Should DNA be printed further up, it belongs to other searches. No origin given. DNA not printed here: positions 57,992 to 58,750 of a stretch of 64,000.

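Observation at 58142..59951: Candidate periplasmic superoxide-reduction module: Tat-SOR fed by a pentaheme cytochrome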

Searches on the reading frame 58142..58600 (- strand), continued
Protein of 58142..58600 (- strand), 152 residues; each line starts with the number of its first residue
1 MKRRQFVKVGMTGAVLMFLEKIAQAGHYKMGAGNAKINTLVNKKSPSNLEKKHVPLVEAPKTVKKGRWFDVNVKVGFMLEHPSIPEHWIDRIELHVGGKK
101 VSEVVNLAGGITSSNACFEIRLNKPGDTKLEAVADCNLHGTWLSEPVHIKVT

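Call 56: find_encoding_contigs(protein=P0187, flank=4000, max_places=1)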
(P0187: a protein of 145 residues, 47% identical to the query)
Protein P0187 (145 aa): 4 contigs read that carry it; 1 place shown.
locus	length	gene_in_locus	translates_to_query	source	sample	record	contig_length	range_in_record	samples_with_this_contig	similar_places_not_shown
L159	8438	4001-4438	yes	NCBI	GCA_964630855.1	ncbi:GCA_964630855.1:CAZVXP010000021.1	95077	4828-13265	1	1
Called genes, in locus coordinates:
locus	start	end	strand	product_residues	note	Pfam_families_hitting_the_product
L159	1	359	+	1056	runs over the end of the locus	-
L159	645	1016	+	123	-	PF07238:PilZ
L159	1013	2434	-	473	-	PF01656:CbiA, PF13500:AAA_26, PF07685:GATase_3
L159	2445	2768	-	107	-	PF02699:YajC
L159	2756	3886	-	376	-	PF01702:TGT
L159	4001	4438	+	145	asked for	PF01880:Desulfoferrodox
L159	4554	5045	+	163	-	-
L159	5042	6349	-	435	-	PF01964:ThiC_Rad_SAM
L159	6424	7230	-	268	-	PF03099:BPL_LplA_LipB, PF02237:BPL_C (weak)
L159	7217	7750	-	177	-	PF00156:Pribosyltran, PF14681:UPRTase (weak)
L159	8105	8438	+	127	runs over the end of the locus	PF01502:PRA-CH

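Call 57: find_encoding_contigs(protein=P0195, flank=4000, max_places=1)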
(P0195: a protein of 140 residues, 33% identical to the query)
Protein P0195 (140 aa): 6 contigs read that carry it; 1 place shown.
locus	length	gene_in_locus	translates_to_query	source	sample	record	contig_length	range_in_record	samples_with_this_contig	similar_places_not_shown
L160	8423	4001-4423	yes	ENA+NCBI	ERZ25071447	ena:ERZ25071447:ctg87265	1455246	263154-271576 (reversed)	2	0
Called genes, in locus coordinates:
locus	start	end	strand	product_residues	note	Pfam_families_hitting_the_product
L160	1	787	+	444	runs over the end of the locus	PF03841:SelA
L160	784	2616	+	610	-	PF00009:GTP_EFTU, PF01926:MMR_HSR1, PF03144:GTP_EFTU_D2 (weak), PF09107:WHD_3rd_SelB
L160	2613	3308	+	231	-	-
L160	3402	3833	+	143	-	PF13302:Acetyltransf_3 (weak), PF00583:Acetyltransf_1, PF13673:Acetyltransf_10, PF13508:Acetyltransf_7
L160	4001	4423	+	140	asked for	PF01880:Desulfoferrodox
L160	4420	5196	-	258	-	PF00528:BPD_transp_1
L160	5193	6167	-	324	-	PF00005:ABC_tran, PF13304:AAA_21 (weak)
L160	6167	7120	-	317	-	PF01547:SBP_bac_1, PF13531:SBP_bac_11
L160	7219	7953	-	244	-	PF00126:HTH_1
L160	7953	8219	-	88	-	PF05016:ParE_toxin, PF15781:ParE-like_toxin (weak)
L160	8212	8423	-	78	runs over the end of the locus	PF22180:RH3_dom (weak)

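Call 58: find_encoding_contigs(protein=P0221, flank=4000, max_places=1)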
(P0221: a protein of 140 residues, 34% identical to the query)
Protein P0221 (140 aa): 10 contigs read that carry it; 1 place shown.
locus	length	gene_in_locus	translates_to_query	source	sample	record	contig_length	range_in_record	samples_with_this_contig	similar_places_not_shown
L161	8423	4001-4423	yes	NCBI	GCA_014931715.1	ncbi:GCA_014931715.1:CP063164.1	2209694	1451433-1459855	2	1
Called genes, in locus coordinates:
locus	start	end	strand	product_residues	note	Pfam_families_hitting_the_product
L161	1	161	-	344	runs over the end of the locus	-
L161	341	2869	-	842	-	PF04879:Molybdop_Fe4S4, PF00384:Molybdopterin, PF01568:Molydop_binding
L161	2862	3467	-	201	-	PF12797:Fer4_2 (weak), PF12838:Fer4_7 (faint), PF13187:Fer4_9 (faint), PF13237:Fer4_10 (faint), PF13247:Fer4_11, PF00037:Fer4 (weak), PF12797:Fer4_2 (weak), PF12837:Fer4_6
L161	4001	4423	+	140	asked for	PF01880:Desulfoferrodox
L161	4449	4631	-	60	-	-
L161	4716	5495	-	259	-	PF00528:BPD_transp_1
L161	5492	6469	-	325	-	PF00005:ABC_tran, PF13304:AAA_21 (faint)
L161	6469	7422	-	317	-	PF01547:SBP_bac_1, PF13531:SBP_bac_11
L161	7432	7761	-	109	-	-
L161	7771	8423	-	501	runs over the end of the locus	PF03573:OprD (weak)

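Call 59: find_encoding_contigs(protein=P0240, flank=4000, max_places=1)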
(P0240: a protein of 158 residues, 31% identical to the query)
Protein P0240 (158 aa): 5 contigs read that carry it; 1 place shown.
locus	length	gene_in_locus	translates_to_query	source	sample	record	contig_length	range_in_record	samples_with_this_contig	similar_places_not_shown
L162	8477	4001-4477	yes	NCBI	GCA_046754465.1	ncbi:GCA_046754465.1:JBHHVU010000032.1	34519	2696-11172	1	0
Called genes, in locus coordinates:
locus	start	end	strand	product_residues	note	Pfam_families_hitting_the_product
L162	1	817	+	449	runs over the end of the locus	PF00004:AAA (weak), PF07724:AAA_2 (weak), PF07728:AAA_5 (faint), PF13401:AAA_22 (faint), PF13521:AAA_28 (faint), PF07724:AAA_2, PF00004:AAA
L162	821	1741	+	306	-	PF00696:AA_kinase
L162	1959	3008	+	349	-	PF03444:WHD_HrcA (weak), PF01628:HrcA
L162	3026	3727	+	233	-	PF01025:GrpE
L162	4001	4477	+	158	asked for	PF01880:Desulfoferrodox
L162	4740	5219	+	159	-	-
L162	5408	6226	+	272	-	PF01149:Fapy_DNA_glyco, PF06831:H2TH, PF06827:zf-FPG_IleRS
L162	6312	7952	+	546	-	PF02310:B12-binding, PF04055:Radical_SAM, PF13311:DUF4080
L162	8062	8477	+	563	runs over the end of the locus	PF00920:ILVD_EDD_N, PF24877:ILV_EDD_C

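Call 60: find_encoding_contigs(protein=P0191, flank=4000, max_places=1)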
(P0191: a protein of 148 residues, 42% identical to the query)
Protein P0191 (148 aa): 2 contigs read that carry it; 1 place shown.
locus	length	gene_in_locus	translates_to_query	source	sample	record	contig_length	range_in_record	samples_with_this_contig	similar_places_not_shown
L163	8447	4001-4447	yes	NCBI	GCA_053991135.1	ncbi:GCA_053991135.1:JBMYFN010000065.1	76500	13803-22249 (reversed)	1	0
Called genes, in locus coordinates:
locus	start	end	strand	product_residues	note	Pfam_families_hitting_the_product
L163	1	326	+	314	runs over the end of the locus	PF02649:GCHY-1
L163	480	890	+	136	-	PF01475:FUR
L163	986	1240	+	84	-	PF01978:TrmB (weak), PF12840:HTH_20 (weak), PF13412:HTH_24 (weak), PF09339:HTH_IclR (weak)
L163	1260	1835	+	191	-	PF00210:Ferritin, PF02915:Rubrerythrin, PF23458:DUF7130, PF21349:RUBY_RBDX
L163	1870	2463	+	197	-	PF00578:AhpC-TSA, PF08534:Redoxin, PF10417:1-cysPrx_C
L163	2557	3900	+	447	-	PF14522:Cytochrome_C7 (faint), PF14537:Cytochrom_c3_2 (faint), PF13435:Cytochrome_C554, PF22113:Mtrc-MtrF_II-IV_dom (weak)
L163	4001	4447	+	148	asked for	PF01880:Desulfoferrodox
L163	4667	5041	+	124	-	PF06397:Desulfoferrod_N, PF01880:Desulfoferrodox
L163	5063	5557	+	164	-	PF00210:Ferritin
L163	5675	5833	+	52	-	PF00301:Rubredoxin, PF21349:RUBY_RBDX (faint)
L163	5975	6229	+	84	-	-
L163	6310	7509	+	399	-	PF00753:Lactamase_B (weak), PF19583:ODP, PF12706:Lactamase_B_2 (weak), PF00258:Flavodoxin_1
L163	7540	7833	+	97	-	-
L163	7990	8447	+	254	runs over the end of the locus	PF02985:HEAT (faint), PF13646:HEAT_2, PF13513:HEAT_EZ (weak)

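Call 80: search_protein_families(library=pfam, alignment_id=A4, max_evalue=1)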
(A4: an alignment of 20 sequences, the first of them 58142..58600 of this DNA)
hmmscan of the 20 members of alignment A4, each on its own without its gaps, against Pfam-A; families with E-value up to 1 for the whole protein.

A. member 1, window:58142-58600:- (152 aa): 4 families
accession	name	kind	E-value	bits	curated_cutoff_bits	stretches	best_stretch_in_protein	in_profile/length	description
PF01880.24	Desulfoferrodox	-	1.1e-21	77.6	22.2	1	48-143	4-96/98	Desulfoferrodoxin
PF08770.17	SoxZ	-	0.06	13.5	25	1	83-133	35-84/98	Sulphur oxidation protein SoxZ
PF13027.11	DUF3888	-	0.2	12.5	22.2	1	37-101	13-78/87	Protein of unknown function (DUF3888)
PF12987.12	DUF3871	-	0.26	10.6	27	1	27-107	69-143/318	Domain of unknown function, B. Theta Gene description (DUF3871)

B. families by the number of members that match (of 20 scanned): 16 families
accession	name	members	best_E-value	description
PF01880.24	Desulfoferrodox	20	8.5e-27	Desulfoferrodoxin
PF10518.14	TAT_signal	11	0.00047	TAT (twin-arginine translocation) pathway signal sequence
PF13501.12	SoxY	10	4.3e-06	Sulfur oxidation protein SoxY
PF08770.17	SoxZ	6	0.0055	Sulphur oxidation protein SoxZ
PF13027.11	DUF3888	2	0.014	Protein of unknown function (DUF3888)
PF24680.1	SH3_Hsr9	1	0.016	Hsr-9 Tudor domain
PF04087.19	DUF389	1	0.11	Domain of unknown function (DUF389)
PF18330.7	Lig_C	1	0.12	Ligase Pab1020 C-terminal region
PF20622.4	Big_15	1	0.16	Bacterial Ig domain (Big_16)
PF15868.10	MBF2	1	0.16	Transcription activator MBF2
PF10399.14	UCR_Fe-S_N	1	0.2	Ubiquitinol-cytochrome C reductase Fe-S subunit TAT signal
PF00165.29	HTH_AraC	1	0.21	Bacterial regulatory helix-turn-helix proteins, AraC family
PF06439.18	3keto-disac_hyd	1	0.22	3-keto-disaccharide hydrolase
PF22089.2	DIP2116-like_N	1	0.23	DIP2116-like, N-terminal domain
PF12987.12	DUF3871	1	0.26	Domain of unknown function, B. Theta Gene description (DUF3871)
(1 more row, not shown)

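Call 81: search_protein_families(library=ncbifam, alignment_id=A4, max_evalue=1)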
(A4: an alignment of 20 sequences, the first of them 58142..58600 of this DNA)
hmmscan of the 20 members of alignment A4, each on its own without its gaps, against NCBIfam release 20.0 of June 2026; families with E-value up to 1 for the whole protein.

A. member 1, window:58142-58600:- (152 aa): 6 families
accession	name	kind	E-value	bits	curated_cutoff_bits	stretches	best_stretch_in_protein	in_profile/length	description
TIGR00332.1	neela_ferrous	domain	1.7e-12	47.6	61.9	1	50-145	7-101/107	desulfoferrodoxin ferrous iron-binding domain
TIGR00320.1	dfx_rbo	equivalog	2.6e-07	30.9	146.9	1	22-144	19-124/125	desulfoferrodoxin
TIGR04490.1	SoxZ_true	equivalog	0.018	14.9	76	1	83-127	34-78/98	thiosulfate oxidation carrier complex protein SoxZ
TIGR04487.1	SoxY_para_1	exception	0.037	13.8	172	1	3-145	2-134/146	SoxY-related AACIE arm protein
TIGR02197.1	heptose_epim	equivalog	0.044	13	274.6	1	3-65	213-277/316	ADP-glyceromanno-heptose 6-epimerase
NF008360.0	PRK11150.1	equivalog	0.11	11.6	452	1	3-64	208-269/310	ADP-glyceromanno-heptose 6-epimerase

B. families by the number of members that match (of 20 scanned): 15 families
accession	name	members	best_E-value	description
TIGR00332.1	neela_ferrous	20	1.2e-14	desulfoferrodoxin ferrous iron-binding domain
TIGR00320.1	dfx_rbo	20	1.7e-11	desulfoferrodoxin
TIGR04488.1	SoxY_true_GGCGG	13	2.7e-08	thiosulfate oxidation carrier protein SoxY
TIGR01409.1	TAT_signal_seq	8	6.9e-05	twin-arginine translocation signal domain-containing protein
TIGR04490.1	SoxZ_true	6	0.00099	thiosulfate oxidation carrier complex protein SoxZ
TIGR04487.1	SoxY_para_1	6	0.0014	SoxY-related AACIE arm protein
TIGR01412.1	tat_substr_1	3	0.0045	iron uptake transporter deferrochelatase/peroxidase subunit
TIGR04557.1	fuse_rel_SoxYZ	2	0.071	quinoprotein dehydrogenase-associated SoxYZ-like carrier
TIGR02811.1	formate_TAT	1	0.011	formate dehydrogenase region TAT target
TIGR03434.1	ADOP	1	0.013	ADOP family duplicated permease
TIGR02197.1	heptose_epim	1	0.044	ADP-glyceromanno-heptose 6-epimerase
NF008360.0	PRK11150.1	1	0.11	ADP-glyceromanno-heptose 6-epimerase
TIGR03405.1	Phn_Fe-ADH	1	0.12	iron-containing alcohol dehydrogenase PsrA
TIGR04224.1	ser_adhes_Nterm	1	0.14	accessory Sec-dependent serine-rich glycoprotein adhesin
TIGR02166.1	dmsA_ynfE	1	0.22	DMSO/selenate family reductase complex A subunit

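Call 92: predict_structure(alignment_id=A2)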
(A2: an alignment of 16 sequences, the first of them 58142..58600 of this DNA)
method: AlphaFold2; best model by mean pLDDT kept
length: 152 residues; sequences in the alignment: 16
mean_pLDDT: 82.0   pTM: 0.71
mean pLDDT of the five models: 82.0, 81.0, 79.9, 79.5, 79.2
residues with pLDDT >= 90: 103; 70-90: 11; 50-70: 4; < 50: 34
segments of 3 or more residues with pLDDT < 50: 1-34
pLDDT, mean of each block of 10 residues (from residue 1): 43 40 38 70 96 98 98 95 91 96 84 88 97 95 98 97
secondary structure, 60 per line:
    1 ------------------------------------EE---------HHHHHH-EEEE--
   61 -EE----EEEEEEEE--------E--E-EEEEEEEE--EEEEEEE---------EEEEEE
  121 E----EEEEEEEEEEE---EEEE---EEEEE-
elements in order: H48-53 E55-58 E68-75 E89-96 E99-105 E115-121 E126-136 E140-143 E147-151

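Call 94: fold_search(model_id=the predicted structure, library=pdb)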
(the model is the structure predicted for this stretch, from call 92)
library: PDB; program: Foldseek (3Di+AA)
matches with E <= 10: 1978; with E <= 0.001: 57
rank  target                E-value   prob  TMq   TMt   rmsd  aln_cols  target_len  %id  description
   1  4brv_A                3.9e-09  1.00  0.61  0.74   2.8       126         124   29  Superoxide reductase (Neelaredoxin) from Ignicoccus hospitalis E23A (released 2014-06-18)
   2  4brj                  5.7e-09  1.00  0.56  0.68   2.4       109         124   33  Superoxide reductase (Neelaredoxin) from Ignicoccus hospitalis T24K (released 2014-06-11)
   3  4bk8                  9.2e-09  1.00  0.56  0.68   2.1       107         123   34  Superoxide reductase (Neelaredoxin) from Ignicoccus hospitalis (released 2014-04-02)
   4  2amu                  9.9e-08  1.00  0.61  0.70   3.1       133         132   28  CRYSTAL STRUCTURE OF A PUTATIVE SUPEROXIDE REDUCTASE (TM0658) FROM THERMOTOGA MARITIMA AT 2.00 A RESOLUTION (released 2005-08-23)
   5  3qzb                  1.2e-07  1.00  0.60  0.69   3.8       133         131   28  Crystal structure of a putative superoxide reductase (TM0658) from THERMOTOGA MARITIMA at 1.10 A resolution (released 2011-03-30)
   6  2hvb_A                5.3e-07  1.00  0.55  0.72   3.3       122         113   32  Crystal structure of hypothetical protein PH1083 from Pyrococcus horikoshii OT3 (released 2007-01-28)
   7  6gq8_A                1.1e-06  1.00  0.55  0.74   3.3       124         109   25  Superoxide reductase from Nanoarchaeum equitans (released 2018-06-20)
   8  2hvb_B                2.0e-06  1.00  0.52  0.67   3.2       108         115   35  Crystal structure of hypothetical protein PH1083 from Pyrococcus horikoshii OT3 (released 2007-01-28)
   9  1do6_A                3.5e-06  1.00  0.54  0.64   2.8       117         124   31  CRYSTAL STRUCTURE OF SUPEROXIDE REDUCTASE IN THE OXIDIZED STATE AT 2.0 ANGSTROM RESOLUTION (released 2000-03-24)
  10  4bfk_B                3.9e-06  1.00  0.58  0.69   3.1       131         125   28  Superoxide reductase (Neelaredoxin) from Archaeoglobus fulgidus E12Q mutant (released 2014-03-26)
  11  4c4b_A                4.4e-06  1.00  0.54  0.64   4.0       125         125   29  Superoxide reductase (Neelaredoxin) from Archaeoglobus fulgidus E12V in the reduced form (released 2014-07-23)
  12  4c4u_A                5.1e-06  1.00  0.52  0.63   3.9       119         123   30  Superoxide reductase (Neelaredoxin) from Archaeoglobus fulgidus E12Q mutant in the reduced form (released 2014-08-06)
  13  4bfk_A                5.4e-06  1.00  0.54  0.65   4.3       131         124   28  Superoxide reductase (Neelaredoxin) from Archaeoglobus fulgidus E12Q mutant (released 2014-03-26)
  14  4bfj_A                8.8e-06  1.00  0.54  0.65   4.0       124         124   27  Superoxide reductase (Neelaredoxin) from Archaeoglobus fulgidus E12V mutant (released 2014-03-26)
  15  4bff_A                1.2e-05  1.00  0.55  0.66   2.8       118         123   29  Superoxide reductase (Neelaredoxin) from Archaeoglobus fulgidus in the reduced form (released 2014-03-26)
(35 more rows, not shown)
